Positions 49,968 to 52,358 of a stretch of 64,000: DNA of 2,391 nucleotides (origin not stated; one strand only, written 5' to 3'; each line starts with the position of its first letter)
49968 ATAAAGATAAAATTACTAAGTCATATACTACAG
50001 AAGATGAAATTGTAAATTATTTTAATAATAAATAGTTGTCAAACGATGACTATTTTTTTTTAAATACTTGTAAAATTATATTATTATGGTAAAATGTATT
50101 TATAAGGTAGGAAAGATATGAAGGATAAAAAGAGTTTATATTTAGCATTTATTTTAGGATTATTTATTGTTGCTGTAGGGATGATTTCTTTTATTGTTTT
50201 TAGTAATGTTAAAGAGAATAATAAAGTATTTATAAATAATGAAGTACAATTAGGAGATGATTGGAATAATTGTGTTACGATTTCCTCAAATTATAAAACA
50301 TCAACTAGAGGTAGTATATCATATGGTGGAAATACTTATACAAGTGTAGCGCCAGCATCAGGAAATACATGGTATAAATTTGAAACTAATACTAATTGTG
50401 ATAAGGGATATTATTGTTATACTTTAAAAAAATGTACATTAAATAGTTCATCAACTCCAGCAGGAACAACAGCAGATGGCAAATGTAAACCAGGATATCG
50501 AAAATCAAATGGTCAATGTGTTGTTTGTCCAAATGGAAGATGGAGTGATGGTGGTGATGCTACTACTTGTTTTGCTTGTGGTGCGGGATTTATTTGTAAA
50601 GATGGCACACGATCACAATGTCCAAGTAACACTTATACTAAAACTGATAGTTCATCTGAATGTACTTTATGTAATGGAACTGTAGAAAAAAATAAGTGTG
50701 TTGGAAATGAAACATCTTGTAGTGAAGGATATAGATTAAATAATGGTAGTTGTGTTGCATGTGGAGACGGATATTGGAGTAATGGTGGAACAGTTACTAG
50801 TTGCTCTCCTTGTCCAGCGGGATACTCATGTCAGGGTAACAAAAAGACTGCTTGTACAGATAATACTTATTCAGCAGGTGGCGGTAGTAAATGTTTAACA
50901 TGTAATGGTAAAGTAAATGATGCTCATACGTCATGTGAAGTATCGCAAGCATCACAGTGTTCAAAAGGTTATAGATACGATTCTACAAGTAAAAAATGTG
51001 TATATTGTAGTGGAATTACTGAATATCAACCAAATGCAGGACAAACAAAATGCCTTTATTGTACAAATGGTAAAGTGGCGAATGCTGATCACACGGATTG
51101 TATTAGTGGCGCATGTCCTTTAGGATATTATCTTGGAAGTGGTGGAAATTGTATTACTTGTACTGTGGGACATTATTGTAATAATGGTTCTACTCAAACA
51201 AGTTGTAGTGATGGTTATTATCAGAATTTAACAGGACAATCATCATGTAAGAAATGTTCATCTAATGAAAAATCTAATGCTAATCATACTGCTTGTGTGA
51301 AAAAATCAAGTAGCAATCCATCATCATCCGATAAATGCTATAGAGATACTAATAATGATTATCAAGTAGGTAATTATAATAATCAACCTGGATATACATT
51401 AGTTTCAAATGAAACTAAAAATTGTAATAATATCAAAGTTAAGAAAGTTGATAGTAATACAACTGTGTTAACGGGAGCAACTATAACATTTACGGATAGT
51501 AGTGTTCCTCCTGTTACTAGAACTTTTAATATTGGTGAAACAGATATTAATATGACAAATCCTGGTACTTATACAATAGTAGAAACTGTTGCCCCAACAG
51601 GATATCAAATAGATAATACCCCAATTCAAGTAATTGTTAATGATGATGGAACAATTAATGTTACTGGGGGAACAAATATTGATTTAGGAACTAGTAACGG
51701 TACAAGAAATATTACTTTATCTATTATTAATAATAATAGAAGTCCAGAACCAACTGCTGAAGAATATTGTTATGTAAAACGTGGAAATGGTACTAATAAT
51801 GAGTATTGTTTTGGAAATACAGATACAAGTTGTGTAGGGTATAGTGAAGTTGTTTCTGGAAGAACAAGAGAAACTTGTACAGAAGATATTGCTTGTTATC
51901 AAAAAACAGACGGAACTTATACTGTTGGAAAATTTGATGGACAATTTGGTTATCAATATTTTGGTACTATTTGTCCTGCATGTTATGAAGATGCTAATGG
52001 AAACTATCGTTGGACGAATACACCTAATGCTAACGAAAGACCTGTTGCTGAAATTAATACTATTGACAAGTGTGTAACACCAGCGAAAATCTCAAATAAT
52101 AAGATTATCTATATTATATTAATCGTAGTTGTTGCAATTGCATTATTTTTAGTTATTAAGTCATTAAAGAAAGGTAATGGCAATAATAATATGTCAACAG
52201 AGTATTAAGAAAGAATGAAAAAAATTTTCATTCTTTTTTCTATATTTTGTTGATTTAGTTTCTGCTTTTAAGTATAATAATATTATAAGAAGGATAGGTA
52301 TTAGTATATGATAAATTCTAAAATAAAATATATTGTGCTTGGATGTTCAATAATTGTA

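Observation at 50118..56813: Cluster of paralogous cysteine-rich, doubly anchored surface proteins built from eukaryote-style CXXC repeats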

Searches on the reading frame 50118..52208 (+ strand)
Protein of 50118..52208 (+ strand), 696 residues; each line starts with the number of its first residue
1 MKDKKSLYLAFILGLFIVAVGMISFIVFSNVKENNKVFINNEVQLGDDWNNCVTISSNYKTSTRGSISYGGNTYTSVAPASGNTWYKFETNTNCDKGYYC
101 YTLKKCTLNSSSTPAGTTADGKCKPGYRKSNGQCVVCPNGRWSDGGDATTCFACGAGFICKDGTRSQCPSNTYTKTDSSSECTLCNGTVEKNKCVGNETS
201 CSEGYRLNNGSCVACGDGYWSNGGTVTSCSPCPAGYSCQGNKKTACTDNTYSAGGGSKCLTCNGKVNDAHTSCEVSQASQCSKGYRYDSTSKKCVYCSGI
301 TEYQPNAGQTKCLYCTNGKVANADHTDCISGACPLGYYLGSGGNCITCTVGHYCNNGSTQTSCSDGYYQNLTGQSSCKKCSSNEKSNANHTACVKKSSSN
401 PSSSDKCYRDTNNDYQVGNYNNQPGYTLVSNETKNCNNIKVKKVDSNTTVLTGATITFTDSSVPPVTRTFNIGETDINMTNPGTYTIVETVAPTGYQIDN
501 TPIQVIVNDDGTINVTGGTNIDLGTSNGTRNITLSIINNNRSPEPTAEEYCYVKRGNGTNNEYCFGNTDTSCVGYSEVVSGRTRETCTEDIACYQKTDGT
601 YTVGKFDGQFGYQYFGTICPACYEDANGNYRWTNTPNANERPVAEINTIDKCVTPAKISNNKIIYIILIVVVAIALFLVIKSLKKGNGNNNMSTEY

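Call 4: search_protein_families(library=pfam, proteins=[window:50118-52208:+], max_evalue=1)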
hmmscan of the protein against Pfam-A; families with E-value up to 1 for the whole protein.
window:50118-52208:+ (696 aa): 4 families
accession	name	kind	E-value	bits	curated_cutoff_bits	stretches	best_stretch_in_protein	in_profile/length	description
PF17802.7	SpaA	-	6.2e-15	55.6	23.1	1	438-516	2-86/91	Prealbumin-like fold domain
PF07699.19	Ephrin_rec_like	-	1.9e-08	34.4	23.1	4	351-385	1-36/48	Tyrosine-protein kinase ephrin type A/B receptor-like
PF23091.2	TNFR_ELAPOR1_6th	-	0.001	19.4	33.2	2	122-157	1-35/41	ELAPOR1-like, TNF receptor-like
PF01545.26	Cation_efflux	-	0.18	12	26.6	0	647-692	88-134/198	Cation efflux family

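Call 12: find_encoding_contigs(protein=window:50118-52208:+, flank=10000, max_places=6)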
Protein window:50118-52208:+ (696 aa): 4 contigs read that carry it; 3 places shown.
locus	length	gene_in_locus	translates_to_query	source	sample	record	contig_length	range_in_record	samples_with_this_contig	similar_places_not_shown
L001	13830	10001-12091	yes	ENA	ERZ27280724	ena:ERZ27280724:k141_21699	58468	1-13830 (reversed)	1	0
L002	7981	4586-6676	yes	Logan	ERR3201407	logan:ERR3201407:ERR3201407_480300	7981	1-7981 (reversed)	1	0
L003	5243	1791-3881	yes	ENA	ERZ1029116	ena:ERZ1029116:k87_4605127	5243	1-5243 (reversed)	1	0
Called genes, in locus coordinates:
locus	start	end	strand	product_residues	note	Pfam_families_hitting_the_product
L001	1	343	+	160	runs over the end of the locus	PF08761:dUTPase_2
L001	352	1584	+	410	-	PF00579:tRNA-synt_1b, PF22421:SYY_C-terminal, PF01479:S4 (weak)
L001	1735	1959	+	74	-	-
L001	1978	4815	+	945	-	-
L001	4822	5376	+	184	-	-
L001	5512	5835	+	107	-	-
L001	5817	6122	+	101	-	-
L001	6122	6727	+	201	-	-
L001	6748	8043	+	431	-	-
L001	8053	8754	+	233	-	PF08032:SpoU_sub_bind, PF00588:SpoU_methylase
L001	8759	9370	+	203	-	-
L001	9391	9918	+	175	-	-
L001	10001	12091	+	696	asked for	PF07699:Ephrin_rec_like (faint), PF17802:SpaA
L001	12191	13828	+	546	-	?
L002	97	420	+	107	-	-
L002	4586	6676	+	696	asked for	PF07699:Ephrin_rec_like (faint), PF17802:SpaA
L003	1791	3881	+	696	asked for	PF07699:Ephrin_rec_like (faint), PF17802:SpaA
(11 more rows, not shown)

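Call 21: find_homologous_proteins(query=window:50118-52208:+, max_evalue=0.001)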
Query window:50118-52208:+ (696 aa): 11 proteins with E <= 0.001 among 7157 candidates.
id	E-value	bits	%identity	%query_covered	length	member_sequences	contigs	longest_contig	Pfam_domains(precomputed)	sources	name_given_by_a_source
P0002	0.0e+0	1594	100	100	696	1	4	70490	PF17802.8,PF07699.20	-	-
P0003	2.0e-111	392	48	54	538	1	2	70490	PF17802.8,PF07699.20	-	-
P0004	1.3e-12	65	37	11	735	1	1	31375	PF02369.23,PF11974.15,PF17802.8,PF13620.13,PF22904.4,PF17210.10,PF16555.12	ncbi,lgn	-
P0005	1.7e-11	61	27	37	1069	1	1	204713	PF00415.25,PF13540.13,PF07699.20,PF25384.2,PF25390.2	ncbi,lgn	-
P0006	5.6e-11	60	29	43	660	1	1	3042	PF23091.3,PF07699.20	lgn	-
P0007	7.1e-9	53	36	10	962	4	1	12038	PF20475.4,PF11974.15,PF17802.8,PF13620.13,PF22904.4,PF17210.10,PF16555.12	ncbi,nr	ncbi:MAG: SpaA isopeptide-forming pilin-related protein [Oscillospiraceae bacterium]|nr:SpaA isopept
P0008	3.0e-7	47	29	28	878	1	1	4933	PF27023.1,PF07699.20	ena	-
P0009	3.6e-6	44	28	38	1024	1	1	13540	-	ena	-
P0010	1.6e-5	42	26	37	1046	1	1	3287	PF07562.21,PF23091.3,PF07699.20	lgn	-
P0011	4.1e-5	40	34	13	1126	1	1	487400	PF11974.15,PF17802.8,PF13620.13,PF22904.4,PF17210.10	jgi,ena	-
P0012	2.9e-4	38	30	26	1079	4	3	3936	PF07562.21,PF23091.3,PF07699.20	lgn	-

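Call 27: find_encoding_contigs(protein=P0003, flank=10000, max_places=6)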
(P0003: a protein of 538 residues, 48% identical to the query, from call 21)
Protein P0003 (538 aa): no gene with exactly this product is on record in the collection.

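Call 31: search_protein_families(library=pfam, alignment_id=A3, max_evalue=0.0001)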
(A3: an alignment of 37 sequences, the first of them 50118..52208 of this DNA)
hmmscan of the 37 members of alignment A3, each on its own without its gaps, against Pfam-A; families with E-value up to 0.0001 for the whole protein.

A. member 1, window:50118-52208:+ (696 aa): 2 families
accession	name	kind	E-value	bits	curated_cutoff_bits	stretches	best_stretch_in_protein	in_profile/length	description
PF17802.7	SpaA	-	6.2e-15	55.6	23.1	1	438-516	2-86/91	Prealbumin-like fold domain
PF07699.19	Ephrin_rec_like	-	1.9e-08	34.4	23.1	0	351-385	1-36/48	Tyrosine-protein kinase ephrin type A/B receptor-like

B. families by the number of members that match (of 37 scanned): 6 families
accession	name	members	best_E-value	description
PF17802.7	SpaA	10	1.5e-27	Prealbumin-like fold domain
PF02368.24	Big_2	7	1.7e-55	Bacterial Ig-like domain (group 2)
PF07699.19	Ephrin_rec_like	7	5e-14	Tyrosine-protein kinase ephrin type A/B receptor-like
PF22359.2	Big-like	1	1.7e-06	Bacterial Ig-like domain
PF21461.3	HL_N-beta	1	1.3e-05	Hyaluronate lyase, N-terminal beta-sheet domain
PF05259.16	Herpes_UL1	1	1.5e-05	Herpesvirus glycoprotein L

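Call 32: search_protein_families(library=ncbifam, proteins=[window:50118-52208:+], max_evalue=0.01)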
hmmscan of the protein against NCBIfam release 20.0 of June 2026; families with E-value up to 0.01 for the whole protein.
window:50118-52208:+ (696 aa): 0 families

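Call 36: list_cluster_members(proteins=[P0005, P0006, P0008, P0009, P0010, P0004, P0002, P0013, P0018, P0048])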
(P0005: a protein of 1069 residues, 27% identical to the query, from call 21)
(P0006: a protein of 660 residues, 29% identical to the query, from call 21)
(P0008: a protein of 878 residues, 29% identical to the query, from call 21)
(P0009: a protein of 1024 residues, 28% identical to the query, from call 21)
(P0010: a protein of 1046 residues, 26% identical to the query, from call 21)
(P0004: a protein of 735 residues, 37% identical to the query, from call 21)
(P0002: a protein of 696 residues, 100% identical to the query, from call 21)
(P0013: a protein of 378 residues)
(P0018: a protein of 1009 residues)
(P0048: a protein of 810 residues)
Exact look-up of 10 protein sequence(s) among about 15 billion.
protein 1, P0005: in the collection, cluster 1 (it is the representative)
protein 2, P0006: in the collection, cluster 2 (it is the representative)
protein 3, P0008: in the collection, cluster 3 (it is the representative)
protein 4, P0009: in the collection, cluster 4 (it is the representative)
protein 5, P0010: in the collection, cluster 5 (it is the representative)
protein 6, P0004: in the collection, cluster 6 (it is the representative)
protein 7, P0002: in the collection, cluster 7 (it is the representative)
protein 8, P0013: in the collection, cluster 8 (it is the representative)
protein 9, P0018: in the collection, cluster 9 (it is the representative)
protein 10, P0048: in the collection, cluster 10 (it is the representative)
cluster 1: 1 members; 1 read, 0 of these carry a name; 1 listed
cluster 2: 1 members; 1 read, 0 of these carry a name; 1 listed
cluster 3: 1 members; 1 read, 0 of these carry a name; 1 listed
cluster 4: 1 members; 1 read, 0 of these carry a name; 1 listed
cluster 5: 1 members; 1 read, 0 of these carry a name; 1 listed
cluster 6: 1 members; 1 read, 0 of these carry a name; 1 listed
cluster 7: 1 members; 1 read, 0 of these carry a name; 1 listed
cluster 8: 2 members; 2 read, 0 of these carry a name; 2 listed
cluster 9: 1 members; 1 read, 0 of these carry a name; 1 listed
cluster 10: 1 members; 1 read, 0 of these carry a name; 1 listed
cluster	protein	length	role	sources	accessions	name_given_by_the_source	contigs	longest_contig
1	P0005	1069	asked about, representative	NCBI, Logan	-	-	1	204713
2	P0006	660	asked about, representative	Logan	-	-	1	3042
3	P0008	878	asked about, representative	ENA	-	-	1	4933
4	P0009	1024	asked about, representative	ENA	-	-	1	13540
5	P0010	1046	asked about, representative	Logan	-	-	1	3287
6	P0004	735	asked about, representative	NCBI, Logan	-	-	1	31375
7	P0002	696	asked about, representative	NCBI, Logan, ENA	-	-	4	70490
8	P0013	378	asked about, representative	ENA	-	-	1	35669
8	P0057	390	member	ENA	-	-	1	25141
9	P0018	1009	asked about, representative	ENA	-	-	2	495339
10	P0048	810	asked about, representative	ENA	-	-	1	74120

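Call 38: find_encoding_contigs(protein=P0005, flank=6000, max_places=2)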
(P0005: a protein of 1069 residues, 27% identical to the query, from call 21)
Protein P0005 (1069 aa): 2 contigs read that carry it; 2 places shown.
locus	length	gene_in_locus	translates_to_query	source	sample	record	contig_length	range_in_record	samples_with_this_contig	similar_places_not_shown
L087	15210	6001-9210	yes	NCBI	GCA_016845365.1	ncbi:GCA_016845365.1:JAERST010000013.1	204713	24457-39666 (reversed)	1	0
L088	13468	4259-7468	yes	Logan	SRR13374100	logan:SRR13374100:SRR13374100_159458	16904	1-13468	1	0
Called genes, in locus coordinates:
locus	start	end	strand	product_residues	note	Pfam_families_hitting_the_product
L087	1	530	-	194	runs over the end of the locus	-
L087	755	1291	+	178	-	PF05995:CDO_I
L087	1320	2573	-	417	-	PF00155:Aminotran_1_2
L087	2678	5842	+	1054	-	PF25390:WD40_RLD, PF13540:RCC1_2, PF00415:RCC1, PF13540:RCC1_2, PF25390:WD40_RLD, PF00415:RCC1, PF13540:RCC1_2, PF07699:Ephrin_rec_like (weak), +1 more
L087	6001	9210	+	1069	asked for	PF25390:WD40_RLD, PF00415:RCC1, PF13540:RCC1_2, PF25390:WD40_RLD, PF00415:RCC1, PF13540:RCC1_2, PF00415:RCC1, PF13540:RCC1_2, +3 more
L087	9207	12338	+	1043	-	PF25390:WD40_RLD, PF13540:RCC1_2 (weak), PF00415:RCC1 (weak), PF25390:WD40_RLD, PF00415:RCC1 (weak), PF13540:RCC1_2, PF00415:RCC1, PF13540:RCC1_2, +2 more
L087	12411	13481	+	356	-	PF01041:DegT_DnrJ_EryC1 (faint), PF01212:Beta_elim_lyase, PF00202:Aminotran_3 (faint)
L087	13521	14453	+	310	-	-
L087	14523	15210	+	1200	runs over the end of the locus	PF12705:PDDEXK_1 (weak)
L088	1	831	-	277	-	?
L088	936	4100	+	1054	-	PF25390:WD40_RLD, PF13540:RCC1_2, PF00415:RCC1, PF13540:RCC1_2, PF25390:WD40_RLD, PF00415:RCC1, PF13540:RCC1_2, PF07699:Ephrin_rec_like (weak), +1 more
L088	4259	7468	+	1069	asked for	PF25390:WD40_RLD, PF00415:RCC1, PF13540:RCC1_2, PF25390:WD40_RLD, PF00415:RCC1, PF13540:RCC1_2, PF00415:RCC1, PF13540:RCC1_2, +3 more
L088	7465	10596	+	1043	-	PF25390:WD40_RLD, PF13540:RCC1_2 (weak), PF00415:RCC1 (weak), PF25390:WD40_RLD, PF00415:RCC1 (weak), PF13540:RCC1_2, PF00415:RCC1, PF13540:RCC1_2, +2 more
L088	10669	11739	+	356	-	PF01041:DegT_DnrJ_EryC1 (faint), PF01212:Beta_elim_lyase, PF00202:Aminotran_3 (faint)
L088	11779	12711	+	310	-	-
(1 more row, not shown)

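Call 39: search_solved_structures(query=window:50118-52208:+, max_evalue=0.01, show_alignments=2)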
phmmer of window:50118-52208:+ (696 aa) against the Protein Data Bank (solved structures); distinct sequences matched with E-value up to 0.01: 23.
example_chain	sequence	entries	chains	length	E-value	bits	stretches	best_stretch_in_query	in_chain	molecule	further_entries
6m7c_A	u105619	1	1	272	1.6e-10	43.2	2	457-518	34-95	Pilus assembly protein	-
7bvx_A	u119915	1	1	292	2.2e-10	42.8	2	457-518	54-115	Pilus assembly protein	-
9fgq_D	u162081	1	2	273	4.7e-10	41.7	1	430-519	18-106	Histone H2B type 1-B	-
7b3y_B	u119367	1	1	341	5.7e-10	41.4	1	430-519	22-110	Fibronectin binding protein,2-dehydro-3-deoxyphosphogluconate aldolase/4-hydroxy-2-oxoglut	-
9ocg_A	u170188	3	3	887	7.4e-10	41.1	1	430-528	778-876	Antigen peptide transporter 1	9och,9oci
9o94_A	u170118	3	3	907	7.4e-10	41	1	430-528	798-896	Antigen peptide transporter 1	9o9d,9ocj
8jx2_A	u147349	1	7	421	1e-09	40.6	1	430-519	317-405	alpha hemolysin fused with spy-catcher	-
8jx3_A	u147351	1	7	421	1.2e-09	40.4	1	430-519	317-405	alpha hemolysin fused with spy-catcher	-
9oj3_A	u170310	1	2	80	2.9e-09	39.1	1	437-515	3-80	Fibronectin binding protein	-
7tzo_A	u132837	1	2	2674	4.9e-09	38.3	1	430-536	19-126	Serine/threonine-protein kinase mTOR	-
4mli_A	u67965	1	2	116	1e-08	37.3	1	432-518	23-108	Fibronectin binding protein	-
2x5p_A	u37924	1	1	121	2e-08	36.3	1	432-518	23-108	FIBRONECTIN BINDING PROTEIN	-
4mls_A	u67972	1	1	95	2.3e-08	36.1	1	436-518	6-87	Fibronectin binding protein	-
8qcf_L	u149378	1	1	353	1.5e-07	33.5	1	434-518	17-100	Superkiller protein 7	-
9fo3_A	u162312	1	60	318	2e-07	33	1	436-519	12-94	CAP255 gp140 SpyTag-SpyCatcher mi3,2-dehydro-3-deoxyphosphogluconate aldolase/4-hydroxy-2-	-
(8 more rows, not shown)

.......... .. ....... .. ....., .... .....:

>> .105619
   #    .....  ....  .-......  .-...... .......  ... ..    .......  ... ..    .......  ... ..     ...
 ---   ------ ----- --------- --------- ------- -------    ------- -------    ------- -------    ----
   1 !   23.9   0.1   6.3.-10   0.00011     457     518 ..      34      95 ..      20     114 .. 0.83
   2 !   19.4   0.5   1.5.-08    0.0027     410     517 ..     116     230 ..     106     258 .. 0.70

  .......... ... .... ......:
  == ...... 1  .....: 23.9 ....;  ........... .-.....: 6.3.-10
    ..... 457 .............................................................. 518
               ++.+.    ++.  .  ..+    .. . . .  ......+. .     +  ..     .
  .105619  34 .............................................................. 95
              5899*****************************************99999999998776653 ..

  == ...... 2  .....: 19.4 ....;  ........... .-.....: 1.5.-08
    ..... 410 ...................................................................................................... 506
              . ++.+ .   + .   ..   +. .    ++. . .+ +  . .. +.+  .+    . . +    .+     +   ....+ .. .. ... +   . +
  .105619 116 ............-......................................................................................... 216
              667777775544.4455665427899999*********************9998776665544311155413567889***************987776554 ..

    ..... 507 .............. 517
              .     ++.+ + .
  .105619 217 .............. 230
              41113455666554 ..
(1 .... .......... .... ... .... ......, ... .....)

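Call 95: search_protein_families(library=phrogs, proteins=[window:50118-52208:+], max_evalue=0.001)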
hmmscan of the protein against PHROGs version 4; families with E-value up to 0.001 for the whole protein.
window:50118-52208:+ (696 aa): 0 families
